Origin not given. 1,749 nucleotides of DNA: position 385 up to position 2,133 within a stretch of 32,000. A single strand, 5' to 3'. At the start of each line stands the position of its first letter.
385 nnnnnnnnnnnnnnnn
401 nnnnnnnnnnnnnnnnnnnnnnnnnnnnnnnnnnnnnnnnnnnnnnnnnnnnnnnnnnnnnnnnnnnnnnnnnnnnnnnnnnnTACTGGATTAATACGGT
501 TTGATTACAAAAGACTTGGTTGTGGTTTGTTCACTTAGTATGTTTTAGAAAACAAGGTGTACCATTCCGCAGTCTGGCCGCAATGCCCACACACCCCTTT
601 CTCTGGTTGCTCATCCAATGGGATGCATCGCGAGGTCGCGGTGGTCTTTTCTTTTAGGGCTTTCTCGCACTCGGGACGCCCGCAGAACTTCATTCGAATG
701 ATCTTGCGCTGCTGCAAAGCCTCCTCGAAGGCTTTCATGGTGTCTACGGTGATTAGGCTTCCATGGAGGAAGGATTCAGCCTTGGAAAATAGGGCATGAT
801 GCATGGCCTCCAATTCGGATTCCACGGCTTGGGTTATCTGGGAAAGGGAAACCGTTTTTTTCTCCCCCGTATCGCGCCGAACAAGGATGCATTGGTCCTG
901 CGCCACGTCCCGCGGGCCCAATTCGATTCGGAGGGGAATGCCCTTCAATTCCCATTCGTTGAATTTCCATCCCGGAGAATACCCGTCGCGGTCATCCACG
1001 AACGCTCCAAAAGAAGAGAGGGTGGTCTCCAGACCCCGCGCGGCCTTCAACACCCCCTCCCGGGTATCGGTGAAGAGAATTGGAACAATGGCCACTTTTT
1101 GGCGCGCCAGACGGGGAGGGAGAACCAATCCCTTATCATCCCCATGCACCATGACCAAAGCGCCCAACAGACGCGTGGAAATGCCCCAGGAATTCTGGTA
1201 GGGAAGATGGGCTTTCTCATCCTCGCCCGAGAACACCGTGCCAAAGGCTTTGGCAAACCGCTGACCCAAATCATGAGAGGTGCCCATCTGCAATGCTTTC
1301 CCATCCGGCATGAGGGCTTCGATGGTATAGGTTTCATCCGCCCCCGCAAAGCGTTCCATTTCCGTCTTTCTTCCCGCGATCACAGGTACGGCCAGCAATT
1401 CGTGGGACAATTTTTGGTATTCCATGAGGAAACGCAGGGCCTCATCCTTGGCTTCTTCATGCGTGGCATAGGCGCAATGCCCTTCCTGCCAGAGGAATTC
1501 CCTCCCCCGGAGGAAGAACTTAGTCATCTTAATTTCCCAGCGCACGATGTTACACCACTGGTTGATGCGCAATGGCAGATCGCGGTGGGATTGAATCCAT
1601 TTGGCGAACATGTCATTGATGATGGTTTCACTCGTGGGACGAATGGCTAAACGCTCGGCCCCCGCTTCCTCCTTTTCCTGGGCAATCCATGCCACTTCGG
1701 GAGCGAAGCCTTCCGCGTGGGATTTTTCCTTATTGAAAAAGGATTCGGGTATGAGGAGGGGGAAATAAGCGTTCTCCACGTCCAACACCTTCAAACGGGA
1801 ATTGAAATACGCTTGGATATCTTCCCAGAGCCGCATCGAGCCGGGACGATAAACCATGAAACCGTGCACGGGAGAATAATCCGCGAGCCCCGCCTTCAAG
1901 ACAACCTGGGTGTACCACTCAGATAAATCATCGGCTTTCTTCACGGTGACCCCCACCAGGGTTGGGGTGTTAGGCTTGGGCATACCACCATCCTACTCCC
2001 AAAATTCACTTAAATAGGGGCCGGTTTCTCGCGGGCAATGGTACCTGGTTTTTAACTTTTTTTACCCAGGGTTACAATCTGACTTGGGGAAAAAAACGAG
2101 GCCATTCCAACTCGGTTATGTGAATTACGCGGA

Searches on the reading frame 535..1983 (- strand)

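Call 9: search_protein_families(library=pfam, proteins=[window:535-1983:-], max_evalue=0.001)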
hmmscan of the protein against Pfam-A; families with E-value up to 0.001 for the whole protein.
window:535-1983:- (482 aa): 3 families
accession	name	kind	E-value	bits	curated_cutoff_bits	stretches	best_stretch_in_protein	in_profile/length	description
PF00587.30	tRNA-synt_2b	-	6.7e-24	85.4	29.3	1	108-277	7-176/179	tRNA synthetase class II core domain (G, H, P, S and T)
PF09180.16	ProRS-C_1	-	2.9e-19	69.4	31.5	1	417-482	2-71/71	Prolyl-tRNA synthetase, C-terminal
PF03129.25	HGTP_anticodon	-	7.2e-16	58.6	21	1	296-388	1-92/94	Anticodon binding domain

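Call 18: search_protein_families(library=ncbifam, proteins=[window:535-1983:-], max_evalue=0.00001)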
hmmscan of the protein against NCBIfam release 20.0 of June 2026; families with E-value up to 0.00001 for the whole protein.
window:535-1983:- (482 aa): 6 families
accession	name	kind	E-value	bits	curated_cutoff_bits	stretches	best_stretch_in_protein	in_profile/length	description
TIGR00408.1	proS_fam_I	equivalog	2.3e-165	551.1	437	1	14-482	2-475/475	proline--tRNA ligase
NF006625.0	PRK09194.1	equivalog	1.1e-30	107.1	558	2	219-387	391-558/559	proline--tRNA ligase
NF008979.1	PRK12325.1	exception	4e-29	101.7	550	2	227-387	276-436/437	proline--tRNA ligase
TIGR00409.1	proS_fam_II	equivalog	2.1e-25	89.7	306.7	2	229-388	407-566/568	proline--tRNA ligase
TIGR00418.1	thrS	equivalog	8.2e-08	31.6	383.65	0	31-219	180-367/565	threonine--tRNA ligase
NF003211.1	PRK04173.1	equivalog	2.6e-07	29.9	312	1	126-386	177-453/454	glycine--tRNA ligase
